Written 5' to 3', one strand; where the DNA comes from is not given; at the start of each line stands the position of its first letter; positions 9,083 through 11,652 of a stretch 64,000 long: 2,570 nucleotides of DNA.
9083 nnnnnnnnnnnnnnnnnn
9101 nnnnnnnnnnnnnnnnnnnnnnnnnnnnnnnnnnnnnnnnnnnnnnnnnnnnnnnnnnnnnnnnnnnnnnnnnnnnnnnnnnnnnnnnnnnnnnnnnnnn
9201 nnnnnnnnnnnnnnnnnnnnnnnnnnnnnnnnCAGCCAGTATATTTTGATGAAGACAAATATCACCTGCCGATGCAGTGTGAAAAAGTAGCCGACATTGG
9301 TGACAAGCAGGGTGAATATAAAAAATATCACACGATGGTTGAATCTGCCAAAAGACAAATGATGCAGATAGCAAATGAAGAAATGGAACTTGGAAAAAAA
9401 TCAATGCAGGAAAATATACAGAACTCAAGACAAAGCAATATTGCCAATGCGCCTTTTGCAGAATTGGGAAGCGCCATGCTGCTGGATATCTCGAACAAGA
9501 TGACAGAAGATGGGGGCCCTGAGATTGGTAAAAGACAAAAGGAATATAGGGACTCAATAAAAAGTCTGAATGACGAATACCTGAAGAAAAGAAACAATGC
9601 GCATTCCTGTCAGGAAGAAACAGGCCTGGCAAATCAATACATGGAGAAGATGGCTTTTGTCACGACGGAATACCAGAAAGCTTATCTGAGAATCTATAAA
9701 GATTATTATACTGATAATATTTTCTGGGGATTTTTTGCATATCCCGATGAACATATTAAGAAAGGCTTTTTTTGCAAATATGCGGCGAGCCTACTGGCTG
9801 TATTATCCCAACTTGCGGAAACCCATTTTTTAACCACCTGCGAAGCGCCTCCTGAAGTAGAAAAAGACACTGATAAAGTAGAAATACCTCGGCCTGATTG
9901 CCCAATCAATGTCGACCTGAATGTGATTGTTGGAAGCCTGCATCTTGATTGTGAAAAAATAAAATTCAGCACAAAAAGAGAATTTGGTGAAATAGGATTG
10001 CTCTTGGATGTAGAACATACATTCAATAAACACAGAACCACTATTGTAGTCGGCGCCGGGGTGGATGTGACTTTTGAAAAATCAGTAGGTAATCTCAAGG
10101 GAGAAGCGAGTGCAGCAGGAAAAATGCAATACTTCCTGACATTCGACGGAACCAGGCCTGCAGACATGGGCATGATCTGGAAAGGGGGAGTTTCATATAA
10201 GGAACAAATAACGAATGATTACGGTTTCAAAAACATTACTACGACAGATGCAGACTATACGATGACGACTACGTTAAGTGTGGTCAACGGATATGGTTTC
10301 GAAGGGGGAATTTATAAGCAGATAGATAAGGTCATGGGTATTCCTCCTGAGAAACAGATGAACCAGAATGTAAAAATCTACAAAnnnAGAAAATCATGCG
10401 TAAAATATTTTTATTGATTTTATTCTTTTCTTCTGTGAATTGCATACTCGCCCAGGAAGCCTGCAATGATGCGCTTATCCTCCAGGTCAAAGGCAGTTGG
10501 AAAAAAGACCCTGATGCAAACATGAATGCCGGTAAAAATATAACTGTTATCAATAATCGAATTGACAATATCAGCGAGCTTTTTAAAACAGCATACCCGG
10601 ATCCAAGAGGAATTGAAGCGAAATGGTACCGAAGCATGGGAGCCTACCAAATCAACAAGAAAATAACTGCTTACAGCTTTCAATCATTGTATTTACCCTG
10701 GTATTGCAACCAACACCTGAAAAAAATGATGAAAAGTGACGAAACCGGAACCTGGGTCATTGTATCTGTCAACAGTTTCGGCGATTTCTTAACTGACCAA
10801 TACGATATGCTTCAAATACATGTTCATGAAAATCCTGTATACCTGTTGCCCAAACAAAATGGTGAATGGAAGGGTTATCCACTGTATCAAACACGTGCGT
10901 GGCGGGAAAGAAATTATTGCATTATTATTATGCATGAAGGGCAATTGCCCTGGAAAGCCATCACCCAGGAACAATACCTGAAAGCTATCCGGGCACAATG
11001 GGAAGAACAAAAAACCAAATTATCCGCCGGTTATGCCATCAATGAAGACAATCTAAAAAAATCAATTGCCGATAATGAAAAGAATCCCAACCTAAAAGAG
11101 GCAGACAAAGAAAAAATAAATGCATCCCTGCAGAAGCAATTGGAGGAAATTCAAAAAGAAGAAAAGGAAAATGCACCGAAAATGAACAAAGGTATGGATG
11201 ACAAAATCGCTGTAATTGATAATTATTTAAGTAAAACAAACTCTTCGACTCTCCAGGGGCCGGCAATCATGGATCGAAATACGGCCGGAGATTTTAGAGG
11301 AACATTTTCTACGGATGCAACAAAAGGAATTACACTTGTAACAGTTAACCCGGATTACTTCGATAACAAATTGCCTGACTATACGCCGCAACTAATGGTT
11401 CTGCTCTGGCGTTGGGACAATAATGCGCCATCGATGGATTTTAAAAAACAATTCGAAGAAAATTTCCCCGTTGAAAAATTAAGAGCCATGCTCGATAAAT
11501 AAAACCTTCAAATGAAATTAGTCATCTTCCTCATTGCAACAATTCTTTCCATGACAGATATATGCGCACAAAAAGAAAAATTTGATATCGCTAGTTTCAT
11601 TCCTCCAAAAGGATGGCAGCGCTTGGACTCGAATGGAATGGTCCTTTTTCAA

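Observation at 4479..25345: Two diverged paralogous cell-envelope cassettes, each with its own propeller/Y_Y_Y sensor kinase and NarL-type regulator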

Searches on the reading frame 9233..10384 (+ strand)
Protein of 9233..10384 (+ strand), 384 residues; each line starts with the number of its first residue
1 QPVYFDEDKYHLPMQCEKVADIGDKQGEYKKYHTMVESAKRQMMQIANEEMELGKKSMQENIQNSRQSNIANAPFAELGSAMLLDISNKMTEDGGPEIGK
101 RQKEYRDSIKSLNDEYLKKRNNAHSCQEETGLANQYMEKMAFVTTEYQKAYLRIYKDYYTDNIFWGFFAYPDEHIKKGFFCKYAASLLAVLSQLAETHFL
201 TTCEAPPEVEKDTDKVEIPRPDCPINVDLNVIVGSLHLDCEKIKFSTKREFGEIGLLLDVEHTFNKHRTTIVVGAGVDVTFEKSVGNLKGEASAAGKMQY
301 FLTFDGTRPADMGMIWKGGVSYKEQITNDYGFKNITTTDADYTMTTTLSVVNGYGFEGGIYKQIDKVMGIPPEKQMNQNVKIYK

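Call 45: predict_structure(alignment_id=A5)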
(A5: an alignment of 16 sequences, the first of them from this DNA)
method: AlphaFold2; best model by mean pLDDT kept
length: 384 residues; sequences in the alignment: 16
mean_pLDDT: 75.3   pTM: 0.51
mean pLDDT of the five models: 75.3, 72.7, 68.4, 67.8, 66.5
residues with pLDDT >= 90: 68; 70-90: 184; 50-70: 99; < 50: 33
segments of 3 or more residues with pLDDT < 50: 66-69, 212-222, 331-333, 373-384
pLDDT, mean of each block of 10 residues (from residue 1): 67 88 86 88 91 86 58 70 88 87 94 93 86 93 92 87 84 86 91 90 62 44 58 70 72 67 73 75 64 75 73 77 63 53 72 65 60 45 40
secondary structure, 60 per line:
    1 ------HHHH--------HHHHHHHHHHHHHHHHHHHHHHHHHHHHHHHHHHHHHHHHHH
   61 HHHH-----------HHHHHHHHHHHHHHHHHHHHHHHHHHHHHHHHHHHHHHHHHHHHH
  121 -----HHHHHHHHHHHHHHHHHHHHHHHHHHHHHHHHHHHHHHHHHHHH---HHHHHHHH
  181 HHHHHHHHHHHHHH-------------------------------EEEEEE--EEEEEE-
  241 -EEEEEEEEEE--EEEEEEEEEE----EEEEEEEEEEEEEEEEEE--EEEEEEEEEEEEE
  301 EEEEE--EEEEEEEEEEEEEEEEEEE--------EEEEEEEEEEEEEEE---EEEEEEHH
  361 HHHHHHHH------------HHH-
elements in order: H7-10 H19-64 H76-120 H126-169 H173-194 E226-231 E234-239 E242-251 E254-263 E268-285 E288-305 E308-326 E335-349 E353-358 H359-368

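Call 47: fold_search(model_id=the predicted structure, library=pdb)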
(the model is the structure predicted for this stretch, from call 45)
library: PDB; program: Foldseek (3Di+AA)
matches with E <= 10: 682; with E <= 0.001: 0
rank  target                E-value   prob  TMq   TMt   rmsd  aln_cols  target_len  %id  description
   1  6u2s                  8.3e-02  0.44  0.14  0.17  13.8       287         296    5  Structure-based discovery of a novel small-molecule inhibitor of methicillin-resistant S. aureus (released 2020-03-25)
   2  1pvl                  1.1e-01  0.44  0.14  0.17  13.9       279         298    5  STRUCTURE OF THE PANTON-VALENTINE LEUCOCIDIN F COMPONENT FROM STAPHYLOCOCCUS AUREUS (released 1999-06-15)
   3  9do7_M                2.0e-01  0.08  0.08  0.07  34.6       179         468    8  Membrane-spanning OlyA/PlyB pore complex (released 2025-09-24)
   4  1po3_B                2.2e-01  0.38  0.15  0.10  16.6       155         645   12  Crystal structure of ferric citrate transporter FecA in complex with ferric citrate (released 2003-11-18)
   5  2qk7_B                2.5e-01  0.16  0.12  0.14  18.3       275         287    5  A covalent S-F heterodimer of staphylococcal gamma-hemolysin (released 2008-02-19)
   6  4q7g                  2.7e-01  0.25  0.15  0.17  13.7       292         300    5  1.7 Angstrom Crystal Structure of leukotoxin LukD from Staphylococcus aureus. (released 2014-05-07)
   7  4xh9_D                2.9e-01  0.10  0.13  0.14  28.0       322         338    7  CRYSTAL STRUCTURE OF HUMAN RHOA IN COMPLEX WITH DH/PH FRAGMENT OF THE GUANINE NUCLEOTIDE EXCHANGE FACTOR NET1 (released 2015-01-14)
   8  3sy9_C                3.2e-01  0.14  0.10  0.11  19.2       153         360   12  Crystal structure of Pseudomonas aeruginosa OccD2 (OpdC) (released 2012-02-08)
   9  1kmo                  3.4e-01  0.25  0.15  0.10  15.3       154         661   11  Crystal structure of the Outer Membrane Transporter FecA (released 2002-03-06)
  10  1p4t                  3.6e-01  0.33  0.14  0.26   8.6       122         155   11  Crystal structure of Neisserial surface protein A (NspA) (released 2003-07-22)
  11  6u3y_D                3.6e-01  0.05  0.07  0.09  22.2       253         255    8  Structure-based discovery of a novel small-molecule inhibitor of methicillin-resistant S. aureus (released 2020-03-25)
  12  5ly6                  3.6e-01  0.03  0.05  0.04  32.0       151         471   12  CryoEM structure of the membrane pore complex of Pneumolysin at 4.5A (released 2017-04-05)
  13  8d9p                  3.8e-01  0.33  0.17  0.28  10.7       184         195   12  De Novo Photosynthetic Reaction Center Protein Equipped with Heme B and Mn(II) cations (released 2022-09-28)
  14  8d9o                  4.0e-01  0.51  0.20  0.35  13.1       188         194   13  De Novo Photosynthetic Reaction Center Protein in Apo-State (released 2022-09-28)
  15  8auw_C                4.2e-01  0.82  0.22  0.44   7.0       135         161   14  Cryo-EM structure of human BIRC6 in complex with SMAC. (released 2023-02-15)
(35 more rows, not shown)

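Call 63: search_protein_representatives(alignment_id=A5)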
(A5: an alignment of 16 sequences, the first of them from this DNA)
Query: 16 sequences, 380 profile positions. Proteins with E-value up to 0.001 (for the whole library): 453; up to 1e-10: 251; up to 1e-30: 112. The best 150 are listed.
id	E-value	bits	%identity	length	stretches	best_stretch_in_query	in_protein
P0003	9.8e-161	551.8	-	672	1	1-379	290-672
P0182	4.7e-145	500.1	-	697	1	1-379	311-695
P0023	1.0e-126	439.8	-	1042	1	1-379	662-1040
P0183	4.4e-126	437.7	-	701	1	1-380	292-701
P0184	3.6e-119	415.0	-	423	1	1-380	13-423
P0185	5.1e-117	407.9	-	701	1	1-380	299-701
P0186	2.3e-113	395.8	-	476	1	1-380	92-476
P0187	2.5e-113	395.7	-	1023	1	2-379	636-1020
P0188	2.4e-112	392.5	-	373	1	14-379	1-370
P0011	2.7e-111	389.0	-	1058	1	2-379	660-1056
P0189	5.8e-108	378.1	-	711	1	1-380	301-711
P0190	1.1e-96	340.9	-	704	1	1-364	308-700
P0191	1.3e-88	314.3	-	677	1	2-379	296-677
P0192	2.7e-88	313.3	-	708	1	3-378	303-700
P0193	3.8e-88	312.8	-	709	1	2-379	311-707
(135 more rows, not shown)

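Call 101: fold_search(model_id=the predicted structure, library=viral)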
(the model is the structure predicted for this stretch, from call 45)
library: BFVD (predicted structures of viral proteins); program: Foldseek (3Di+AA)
matches with E <= 10: 789; with E <= 0.001: 0
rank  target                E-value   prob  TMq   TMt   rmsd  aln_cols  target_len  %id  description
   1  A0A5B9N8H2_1          6.2e-03  0.89  0.19  0.07  31.2       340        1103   12  (no name in the UniProt tables at hand)
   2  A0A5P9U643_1          9.4e-03  0.44  0.17  0.08  28.7       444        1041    8  (no name in the UniProt tables at hand)
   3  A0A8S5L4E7            1.1e-02  0.28  0.12  0.11  20.7       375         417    9  Maturation protein [ssRNA phage SRR6254353_1]
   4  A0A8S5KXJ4            4.1e-02  0.90  0.13  0.12  13.3       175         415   11  Maturation protein [ssRNA phage AIN002]
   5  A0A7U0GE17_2          6.5e-02  0.77  0.14  0.05  12.1       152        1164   10  (no name in the UniProt tables at hand)
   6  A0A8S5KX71            6.5e-02  0.75  0.13  0.11  12.2       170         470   10  Maturation protein [ssRNA phage AIN000]
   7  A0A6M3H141            6.5e-02  0.51  0.13  0.04  12.1       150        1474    9  (no name in the UniProt tables at hand)
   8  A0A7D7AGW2            7.6e-02  0.16  0.09  0.03  22.2       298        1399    6  Genome polyprotein (Fragment) [Pacific black duck aalivirus]
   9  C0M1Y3                8.9e-02  0.93  0.15  0.28  10.8       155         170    6  Assembly protein (Fragment) [Escherichia phage MS2]
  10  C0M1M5                8.9e-02  0.72  0.13  0.19  11.4       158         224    6  Assembly protein (Fragment) [Escherichia phage MS2]
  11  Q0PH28                1.0e-01  0.89  0.13  0.12  12.5       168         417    5  Maturation protein [Pseudomonas phage PRR1]
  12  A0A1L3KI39            1.2e-01  0.41  0.08  0.08  11.9       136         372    7  Maturation protein [Beihai levi-like virus 27]
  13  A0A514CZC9            1.3e-01  0.13  0.13  0.12  21.4       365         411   10  Maturation [Leviviridae sp.]
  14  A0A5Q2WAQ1            1.4e-01  0.12  0.11  0.09  23.1       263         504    9  (no name in the UniProt tables at hand)
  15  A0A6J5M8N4            1.5e-01  0.90  0.19  0.35   9.2       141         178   11  Outer membrane protein beta-barrel [uncultured Caudovirales phage]
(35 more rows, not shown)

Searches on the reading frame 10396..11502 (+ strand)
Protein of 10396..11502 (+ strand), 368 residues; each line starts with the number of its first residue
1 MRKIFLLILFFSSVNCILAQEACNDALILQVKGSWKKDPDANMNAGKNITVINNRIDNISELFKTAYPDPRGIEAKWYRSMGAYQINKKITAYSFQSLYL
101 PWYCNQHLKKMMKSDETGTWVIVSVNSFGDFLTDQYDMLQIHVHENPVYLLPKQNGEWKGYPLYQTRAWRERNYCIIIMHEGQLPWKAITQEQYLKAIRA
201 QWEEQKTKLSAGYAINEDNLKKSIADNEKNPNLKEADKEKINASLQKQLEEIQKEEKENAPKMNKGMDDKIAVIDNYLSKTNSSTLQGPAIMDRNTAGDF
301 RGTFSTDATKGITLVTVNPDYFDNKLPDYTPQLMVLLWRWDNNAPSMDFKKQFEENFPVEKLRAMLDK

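Call 4: search_protein_families(library=pfam, proteins=[window:10396-11502:+], max_evalue=0.1)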
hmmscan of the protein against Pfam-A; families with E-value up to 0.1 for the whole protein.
window:10396-11502:+ (368 aa): 0 families

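Call 9: search_protein_families(library=ncbifam, proteins=[window:10396-11502:+], max_evalue=0.1)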
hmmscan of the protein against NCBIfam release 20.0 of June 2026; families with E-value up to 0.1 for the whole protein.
window:10396-11502:+ (368 aa): 0 families

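Call 10: search_protein_families(library=padloc, proteins=[window:10396-11502:+], max_evalue=0.1)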
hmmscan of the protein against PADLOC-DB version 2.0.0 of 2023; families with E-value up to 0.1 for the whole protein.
window:10396-11502:+ (368 aa): 0 families

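Call 49: search_protein_families(library=pfam, alignment_id=A4, max_evalue=0.5)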
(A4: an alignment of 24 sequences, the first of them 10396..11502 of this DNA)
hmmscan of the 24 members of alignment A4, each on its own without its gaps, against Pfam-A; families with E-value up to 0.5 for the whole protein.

A. member 1, window:10396-11502:+ (368 aa): 1 family
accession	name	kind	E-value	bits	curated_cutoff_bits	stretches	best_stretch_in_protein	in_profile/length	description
PF14362.11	DUF4407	-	0.46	10.2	31.3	0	190-297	134-248/297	Domain of unknown function (DUF4407)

B. families by the number of members that match (of 24 scanned): 22 families
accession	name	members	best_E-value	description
PF11626.13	Rap1_C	2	0.072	TRF2-interacting telomeric protein/Rap1 - C terminal domain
PF04986.18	Y2_Tnp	1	0.00011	Putative transposase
PF20388.3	DUF6683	1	0.00029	Family of unknown function (DUF6683)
PF17457.7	DUF5420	1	0.0065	Family of unknown function (DUF5420)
PF06583.17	Neogenin_C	1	0.015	Neogenin C-terminus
PF19932.4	DUF6395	1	0.021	Family of unknown function (DUF6395)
PF00545.25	Ribonuclease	1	0.035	ribonuclease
PF06491.16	Disulph_isomer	1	0.045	Disulphide isomerase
PF07924.16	NuiA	1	0.046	Nuclease A inhibitor-like protein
PF14919.11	MTBP_mid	1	0.051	MDM2-binding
PF18546.6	MetOD1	1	0.072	Methanogen output domain 1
PF24937.1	DUF7754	1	0.096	Domain of unknown function (DUF7754)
PF07756.17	DUF1612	1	0.11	Protein of unknown function (DUF1612)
PF04943.17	Pox_F11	1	0.14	Poxvirus F11 protein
PF23439.1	DUF7124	1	0.16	Domain of unknown function (DUF7124)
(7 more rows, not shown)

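Call 74: search_solved_structures(query=A4, max_evalue=5)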
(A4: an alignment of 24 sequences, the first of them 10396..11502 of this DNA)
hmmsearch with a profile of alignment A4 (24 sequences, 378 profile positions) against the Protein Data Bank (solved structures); distinct sequences matched with E-value up to 5: 1.
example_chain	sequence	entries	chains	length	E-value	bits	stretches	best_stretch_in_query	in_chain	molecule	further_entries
5xxb_Q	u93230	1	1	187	4.3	9.6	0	195-278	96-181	Ribosomal protein eL19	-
